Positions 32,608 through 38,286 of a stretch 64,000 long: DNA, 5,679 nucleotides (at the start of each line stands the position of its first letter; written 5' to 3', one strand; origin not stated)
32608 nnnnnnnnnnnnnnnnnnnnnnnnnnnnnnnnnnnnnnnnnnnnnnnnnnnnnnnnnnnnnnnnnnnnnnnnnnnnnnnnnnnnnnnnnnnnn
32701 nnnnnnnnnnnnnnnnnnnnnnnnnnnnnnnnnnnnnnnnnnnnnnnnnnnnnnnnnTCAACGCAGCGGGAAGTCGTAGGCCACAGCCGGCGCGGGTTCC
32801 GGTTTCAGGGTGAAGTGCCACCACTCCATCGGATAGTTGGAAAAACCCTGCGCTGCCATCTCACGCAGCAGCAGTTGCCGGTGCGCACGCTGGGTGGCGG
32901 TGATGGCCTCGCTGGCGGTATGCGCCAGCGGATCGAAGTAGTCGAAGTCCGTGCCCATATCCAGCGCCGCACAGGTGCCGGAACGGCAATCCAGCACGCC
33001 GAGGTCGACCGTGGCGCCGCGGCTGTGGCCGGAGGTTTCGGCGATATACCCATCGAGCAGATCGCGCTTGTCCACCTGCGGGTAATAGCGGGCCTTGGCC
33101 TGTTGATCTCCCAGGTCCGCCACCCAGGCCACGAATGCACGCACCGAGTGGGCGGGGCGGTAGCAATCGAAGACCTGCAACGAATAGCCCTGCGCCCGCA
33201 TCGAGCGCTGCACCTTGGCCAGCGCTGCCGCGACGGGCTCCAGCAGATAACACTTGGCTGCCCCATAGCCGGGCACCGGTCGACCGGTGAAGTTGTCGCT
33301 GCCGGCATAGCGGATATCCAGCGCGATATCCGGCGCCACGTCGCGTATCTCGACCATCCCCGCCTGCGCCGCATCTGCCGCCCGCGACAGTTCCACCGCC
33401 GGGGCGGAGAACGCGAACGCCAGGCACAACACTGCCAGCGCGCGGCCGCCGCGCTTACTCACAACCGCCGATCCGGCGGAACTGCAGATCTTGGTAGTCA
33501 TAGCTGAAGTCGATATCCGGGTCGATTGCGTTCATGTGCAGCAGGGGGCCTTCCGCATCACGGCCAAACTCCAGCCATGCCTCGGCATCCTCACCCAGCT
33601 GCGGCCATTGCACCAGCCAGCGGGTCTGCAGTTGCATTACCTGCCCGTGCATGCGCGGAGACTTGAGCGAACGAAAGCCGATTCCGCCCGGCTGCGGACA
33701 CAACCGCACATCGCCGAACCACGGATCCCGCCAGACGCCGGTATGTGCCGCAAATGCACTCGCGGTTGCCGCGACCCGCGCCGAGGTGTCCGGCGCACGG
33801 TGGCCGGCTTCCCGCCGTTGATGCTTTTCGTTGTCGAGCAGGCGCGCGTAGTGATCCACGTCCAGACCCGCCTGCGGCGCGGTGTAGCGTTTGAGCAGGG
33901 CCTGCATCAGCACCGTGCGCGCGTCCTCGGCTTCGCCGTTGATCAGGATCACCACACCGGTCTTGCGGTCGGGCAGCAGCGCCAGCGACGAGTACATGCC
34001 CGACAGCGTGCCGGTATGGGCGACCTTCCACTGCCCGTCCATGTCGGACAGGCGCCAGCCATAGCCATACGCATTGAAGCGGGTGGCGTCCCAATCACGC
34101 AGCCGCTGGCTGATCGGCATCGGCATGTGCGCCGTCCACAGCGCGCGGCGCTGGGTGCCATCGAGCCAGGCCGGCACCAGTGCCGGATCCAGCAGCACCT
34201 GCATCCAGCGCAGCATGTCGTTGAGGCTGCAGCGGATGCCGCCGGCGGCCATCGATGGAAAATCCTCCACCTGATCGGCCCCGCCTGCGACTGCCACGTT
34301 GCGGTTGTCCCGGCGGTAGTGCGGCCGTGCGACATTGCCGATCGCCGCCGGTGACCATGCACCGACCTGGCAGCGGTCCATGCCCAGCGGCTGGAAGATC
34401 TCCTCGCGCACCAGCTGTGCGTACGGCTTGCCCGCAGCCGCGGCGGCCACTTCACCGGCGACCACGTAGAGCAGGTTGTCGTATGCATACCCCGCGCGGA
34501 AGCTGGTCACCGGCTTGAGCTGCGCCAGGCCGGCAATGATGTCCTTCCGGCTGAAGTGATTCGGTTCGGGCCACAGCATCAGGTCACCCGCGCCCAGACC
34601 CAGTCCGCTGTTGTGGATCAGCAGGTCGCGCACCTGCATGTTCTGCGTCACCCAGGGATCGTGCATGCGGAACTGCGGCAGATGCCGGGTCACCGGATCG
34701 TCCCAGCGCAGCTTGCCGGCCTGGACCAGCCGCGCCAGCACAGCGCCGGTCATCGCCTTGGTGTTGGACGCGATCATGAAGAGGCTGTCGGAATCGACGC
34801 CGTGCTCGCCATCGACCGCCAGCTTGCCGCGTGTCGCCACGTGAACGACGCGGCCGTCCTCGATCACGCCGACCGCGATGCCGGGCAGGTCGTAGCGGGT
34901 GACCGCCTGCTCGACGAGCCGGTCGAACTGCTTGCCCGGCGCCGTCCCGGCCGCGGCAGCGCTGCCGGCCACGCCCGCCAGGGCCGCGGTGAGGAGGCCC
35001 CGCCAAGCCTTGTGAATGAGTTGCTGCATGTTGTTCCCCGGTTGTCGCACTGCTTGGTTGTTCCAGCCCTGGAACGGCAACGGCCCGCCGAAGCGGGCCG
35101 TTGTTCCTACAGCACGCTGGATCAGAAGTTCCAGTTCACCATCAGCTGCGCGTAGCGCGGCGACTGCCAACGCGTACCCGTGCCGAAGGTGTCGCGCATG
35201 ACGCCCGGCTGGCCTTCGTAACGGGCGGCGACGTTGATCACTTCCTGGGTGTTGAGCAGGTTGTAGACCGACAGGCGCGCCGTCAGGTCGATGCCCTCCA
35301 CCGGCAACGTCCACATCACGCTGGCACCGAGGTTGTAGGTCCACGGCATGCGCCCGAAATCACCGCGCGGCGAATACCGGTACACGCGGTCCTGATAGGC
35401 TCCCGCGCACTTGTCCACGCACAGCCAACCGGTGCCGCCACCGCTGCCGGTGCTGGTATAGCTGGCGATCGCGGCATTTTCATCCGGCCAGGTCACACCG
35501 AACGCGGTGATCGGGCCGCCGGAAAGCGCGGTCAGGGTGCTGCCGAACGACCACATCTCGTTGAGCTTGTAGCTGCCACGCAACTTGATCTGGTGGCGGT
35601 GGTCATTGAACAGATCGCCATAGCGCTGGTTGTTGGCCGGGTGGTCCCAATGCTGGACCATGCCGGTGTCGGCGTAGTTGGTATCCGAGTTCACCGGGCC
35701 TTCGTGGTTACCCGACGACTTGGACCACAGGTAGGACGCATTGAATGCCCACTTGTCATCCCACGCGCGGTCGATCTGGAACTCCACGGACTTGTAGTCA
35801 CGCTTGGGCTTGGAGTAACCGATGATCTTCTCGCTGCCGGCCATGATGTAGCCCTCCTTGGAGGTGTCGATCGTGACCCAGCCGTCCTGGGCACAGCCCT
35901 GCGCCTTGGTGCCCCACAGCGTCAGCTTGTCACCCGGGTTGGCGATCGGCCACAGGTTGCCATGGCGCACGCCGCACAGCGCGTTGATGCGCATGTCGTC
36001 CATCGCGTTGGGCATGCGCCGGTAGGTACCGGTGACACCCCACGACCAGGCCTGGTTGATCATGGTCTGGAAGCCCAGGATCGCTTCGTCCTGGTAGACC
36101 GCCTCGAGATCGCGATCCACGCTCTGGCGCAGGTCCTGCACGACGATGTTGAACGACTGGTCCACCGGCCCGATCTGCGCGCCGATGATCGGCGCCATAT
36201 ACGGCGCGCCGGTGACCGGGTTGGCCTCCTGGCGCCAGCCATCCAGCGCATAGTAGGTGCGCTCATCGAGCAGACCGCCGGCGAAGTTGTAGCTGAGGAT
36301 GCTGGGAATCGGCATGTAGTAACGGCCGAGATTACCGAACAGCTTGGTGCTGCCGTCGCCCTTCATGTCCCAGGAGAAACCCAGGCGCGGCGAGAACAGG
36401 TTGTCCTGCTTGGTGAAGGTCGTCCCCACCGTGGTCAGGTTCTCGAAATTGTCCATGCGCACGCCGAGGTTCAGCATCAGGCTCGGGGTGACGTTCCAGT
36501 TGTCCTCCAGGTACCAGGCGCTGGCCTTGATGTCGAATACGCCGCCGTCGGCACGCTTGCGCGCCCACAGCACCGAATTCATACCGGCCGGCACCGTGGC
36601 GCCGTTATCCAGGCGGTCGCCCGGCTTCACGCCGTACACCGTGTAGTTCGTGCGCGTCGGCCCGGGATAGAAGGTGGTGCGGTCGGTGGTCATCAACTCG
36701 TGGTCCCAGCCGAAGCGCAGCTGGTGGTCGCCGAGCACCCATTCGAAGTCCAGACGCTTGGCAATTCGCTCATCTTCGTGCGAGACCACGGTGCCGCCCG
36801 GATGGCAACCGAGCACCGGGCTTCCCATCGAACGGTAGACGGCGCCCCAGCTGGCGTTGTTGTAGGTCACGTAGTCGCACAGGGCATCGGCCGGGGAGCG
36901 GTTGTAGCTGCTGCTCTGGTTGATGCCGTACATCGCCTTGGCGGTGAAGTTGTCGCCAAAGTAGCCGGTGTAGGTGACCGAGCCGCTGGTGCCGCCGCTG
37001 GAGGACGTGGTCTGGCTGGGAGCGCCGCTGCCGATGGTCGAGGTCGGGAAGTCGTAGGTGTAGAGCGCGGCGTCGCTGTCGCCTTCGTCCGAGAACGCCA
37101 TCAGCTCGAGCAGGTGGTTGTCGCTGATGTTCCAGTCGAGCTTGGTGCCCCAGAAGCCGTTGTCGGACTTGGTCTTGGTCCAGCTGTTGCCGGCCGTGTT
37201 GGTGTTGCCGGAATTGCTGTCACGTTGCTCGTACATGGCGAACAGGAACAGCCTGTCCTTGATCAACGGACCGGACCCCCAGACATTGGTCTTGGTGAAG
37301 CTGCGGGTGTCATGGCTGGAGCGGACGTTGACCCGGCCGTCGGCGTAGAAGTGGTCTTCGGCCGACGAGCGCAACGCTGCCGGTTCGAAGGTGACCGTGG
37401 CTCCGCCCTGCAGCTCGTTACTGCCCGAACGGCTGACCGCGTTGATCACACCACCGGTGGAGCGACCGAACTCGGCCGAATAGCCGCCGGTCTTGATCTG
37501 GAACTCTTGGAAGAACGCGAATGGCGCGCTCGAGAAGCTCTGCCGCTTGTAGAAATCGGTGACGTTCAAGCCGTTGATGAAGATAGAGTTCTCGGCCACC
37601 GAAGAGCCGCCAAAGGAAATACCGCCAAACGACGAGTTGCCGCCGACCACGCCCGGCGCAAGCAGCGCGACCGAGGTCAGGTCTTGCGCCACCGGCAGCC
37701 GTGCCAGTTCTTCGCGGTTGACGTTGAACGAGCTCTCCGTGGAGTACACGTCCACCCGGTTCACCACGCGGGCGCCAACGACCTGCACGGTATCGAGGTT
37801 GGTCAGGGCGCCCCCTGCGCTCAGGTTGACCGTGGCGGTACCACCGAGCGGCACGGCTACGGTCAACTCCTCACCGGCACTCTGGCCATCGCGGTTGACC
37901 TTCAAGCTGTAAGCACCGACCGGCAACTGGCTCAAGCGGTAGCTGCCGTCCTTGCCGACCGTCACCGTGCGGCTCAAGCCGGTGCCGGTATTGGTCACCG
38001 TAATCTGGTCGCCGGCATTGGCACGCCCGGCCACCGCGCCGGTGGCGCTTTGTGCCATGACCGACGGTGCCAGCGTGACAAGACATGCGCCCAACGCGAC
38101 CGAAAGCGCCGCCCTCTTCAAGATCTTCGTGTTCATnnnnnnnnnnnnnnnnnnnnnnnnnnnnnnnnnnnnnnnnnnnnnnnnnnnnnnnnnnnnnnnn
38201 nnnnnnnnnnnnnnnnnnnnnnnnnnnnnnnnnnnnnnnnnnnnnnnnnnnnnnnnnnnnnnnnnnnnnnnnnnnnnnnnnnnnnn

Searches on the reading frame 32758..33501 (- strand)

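Call 8: search_protein_families(library=pfam, proteins=[window:32758-33501:-], max_evalue=0.001)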
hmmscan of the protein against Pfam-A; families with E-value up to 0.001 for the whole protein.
window:32758-33501:- (247 aa): 1 family
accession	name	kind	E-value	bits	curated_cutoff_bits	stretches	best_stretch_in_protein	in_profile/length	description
PF01427.22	Peptidase_M15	-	3.3e-39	135.2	27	1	46-239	2-191/199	D-ala-D-ala dipeptidase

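Call 20: search_protein_families(library=ncbifam, proteins=[window:32758-33501:-], max_evalue=0.00001)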
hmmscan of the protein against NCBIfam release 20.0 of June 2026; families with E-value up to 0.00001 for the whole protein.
window:32758-33501:- (247 aa): 2 families
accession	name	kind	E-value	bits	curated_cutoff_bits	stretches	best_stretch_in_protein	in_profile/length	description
NF033115.1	dipept_VanX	equivalog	1.7e-54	184.7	320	1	50-246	4-199/199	D-Ala-D-Ala dipeptidase VanX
NF007557.0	PRK10178.1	equivalog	8.7e-35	120.1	176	1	47-233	5-169/188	D-alanyl-D-alanine dipeptidase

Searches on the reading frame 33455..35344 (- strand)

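Call 7: search_protein_families(library=pfam, proteins=[window:33455-35344:-], max_evalue=0.001)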
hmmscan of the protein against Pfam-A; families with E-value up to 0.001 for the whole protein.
window:33455-35344:- (629 aa): 2 families
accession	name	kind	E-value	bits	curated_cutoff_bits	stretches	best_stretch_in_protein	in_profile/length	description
PF00144.29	Beta-lactamase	-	1.2e-66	225.5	27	1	140-476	1-318/329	Beta-lactamase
PF11954.13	DUF3471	-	0.00031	21.5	29.3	1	526-624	7-103/103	Domain of unknown function (DUF3471)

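Call 20: search_protein_families(library=ncbifam, proteins=[window:33455-35344:-], max_evalue=0.00001)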
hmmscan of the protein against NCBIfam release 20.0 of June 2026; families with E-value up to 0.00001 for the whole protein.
window:33455-35344:- (629 aa): 47 families (the best 25 are shown)
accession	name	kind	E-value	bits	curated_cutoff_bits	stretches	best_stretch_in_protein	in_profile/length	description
NF007943.0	PRK10662.1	equivalog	7.1e-28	97.3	266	1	116-472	12-358/380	D-alanyl-D-alanine-carboxypeptidase/endopeptidase AmpH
NF033085.1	bla_class_C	equivalog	4.4e-23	81.7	415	1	140-392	8-242/356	class C beta-lactamase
NF038359.1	blaPRC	exception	2.1e-18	66.5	820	1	115-394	6-265/379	PRC family class C beta-lactamase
NF012173.1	CMY2-MIR-ACT-EC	exception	1.6e-17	63.4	680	1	117-390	6-263/380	CMY2/MIR/ACT/EC family class C beta-lactamase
NF009622.0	PRK13128.1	equivalog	2.1e-17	62.8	443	1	139-495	8-341/518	D-aminopeptidase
NF000385.4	blaACT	exception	5.6e-17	61.8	810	1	117-388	6-261/380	ACT family cephalosporin-hydrolyzing class C beta-lactamase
NF033698.1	blaCSA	exception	1.1e-16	60.8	884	1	125-393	14-261/375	CSA family class C beta-lactamase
NF045671.1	blaPNC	exception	1.9e-16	59.9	750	1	140-392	49-283/401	PNC family class C beta-lactamase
NF012102.1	blaDHA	exception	7.5e-16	58.2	800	1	118-388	10-260/379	DHA family class C beta-lactamase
NF000422.6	blaPDC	exception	8.6e-16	58.1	865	1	125-478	19-377/397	PDC family class C beta-lactamase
NF000519.2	blaPDC_var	exception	9.2e-16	58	900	1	121-393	15-275/397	PDC variant family class C beta-lactamase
NF041665.1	blaPSZ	exception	1.4e-15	57.2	850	1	116-420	7-297/379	PSZ family class C beta-lactamase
NF050810.1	blaCHC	exception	2.8e-15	56.1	780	1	117-469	8-359/387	CHC family extended-spectrum class C beta-lactamase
NF033700.1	blaCMA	exception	3.9e-15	55.8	887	1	125-393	14-261/375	CMA family class C beta-lactamase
NF040478.1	blaLAQ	exception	8.4e-15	54.6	850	1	137-390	24-262/380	LAQ family class C beta-lactamase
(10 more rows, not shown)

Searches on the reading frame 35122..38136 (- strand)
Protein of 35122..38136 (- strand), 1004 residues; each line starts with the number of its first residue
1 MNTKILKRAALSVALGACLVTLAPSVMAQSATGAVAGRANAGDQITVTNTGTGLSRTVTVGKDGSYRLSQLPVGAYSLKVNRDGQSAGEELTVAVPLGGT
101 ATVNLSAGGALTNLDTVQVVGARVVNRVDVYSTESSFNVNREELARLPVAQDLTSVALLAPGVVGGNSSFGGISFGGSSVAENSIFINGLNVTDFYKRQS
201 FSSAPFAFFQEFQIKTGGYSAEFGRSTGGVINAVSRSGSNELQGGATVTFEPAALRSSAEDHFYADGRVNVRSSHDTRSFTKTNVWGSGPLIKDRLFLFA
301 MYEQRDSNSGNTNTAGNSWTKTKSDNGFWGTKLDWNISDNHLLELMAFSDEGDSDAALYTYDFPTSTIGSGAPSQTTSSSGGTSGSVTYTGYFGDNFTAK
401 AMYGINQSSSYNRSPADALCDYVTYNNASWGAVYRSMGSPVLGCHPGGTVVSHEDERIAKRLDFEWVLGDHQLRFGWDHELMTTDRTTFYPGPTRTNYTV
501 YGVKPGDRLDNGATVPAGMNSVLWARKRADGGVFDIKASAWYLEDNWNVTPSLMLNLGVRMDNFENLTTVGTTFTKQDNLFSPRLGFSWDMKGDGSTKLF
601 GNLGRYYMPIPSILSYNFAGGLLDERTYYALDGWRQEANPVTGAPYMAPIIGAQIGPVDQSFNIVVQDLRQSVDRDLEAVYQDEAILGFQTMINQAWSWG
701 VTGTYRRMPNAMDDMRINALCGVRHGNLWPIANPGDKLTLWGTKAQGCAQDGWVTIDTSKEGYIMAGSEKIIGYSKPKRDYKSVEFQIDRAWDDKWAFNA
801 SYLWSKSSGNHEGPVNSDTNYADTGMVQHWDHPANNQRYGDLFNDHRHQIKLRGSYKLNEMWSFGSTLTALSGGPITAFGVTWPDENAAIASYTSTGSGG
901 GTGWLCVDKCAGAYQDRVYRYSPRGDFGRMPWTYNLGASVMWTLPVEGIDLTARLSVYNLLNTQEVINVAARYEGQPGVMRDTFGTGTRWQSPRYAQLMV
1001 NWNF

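Call 7: search_protein_families(library=pfam, proteins=[window:35122-38136:-], max_evalue=0.001)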
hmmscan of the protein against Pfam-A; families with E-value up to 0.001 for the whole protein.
window:35122-38136:- (1004 aa): 4 families
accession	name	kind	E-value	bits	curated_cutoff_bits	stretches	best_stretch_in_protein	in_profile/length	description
PF25183.1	OMP_b-brl_4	-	1.1e-32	113.8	30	2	313-568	143-397/838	Outer membrane beta barrel domain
PF13620.12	CarboxypepD_reg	-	7.7e-11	42.6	32.3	1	36-105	10-79/82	Carboxypeptidase regulatory-like domain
PF00593.30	TonB_dep_Rec_b-barrel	-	3.4e-09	37.5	27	1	360-629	20-254/436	TonB dependent receptor-like, beta-barrel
PF07715.20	Plug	-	9.8e-07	29.7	23.9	1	134-230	6-107/107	TonB-dependent Receptor Plug Domain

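Call 20: search_protein_families(library=ncbifam, proteins=[window:35122-38136:-], max_evalue=0.00001)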
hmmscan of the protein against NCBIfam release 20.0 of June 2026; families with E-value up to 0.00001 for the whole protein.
window:35122-38136:- (1004 aa): 0 families
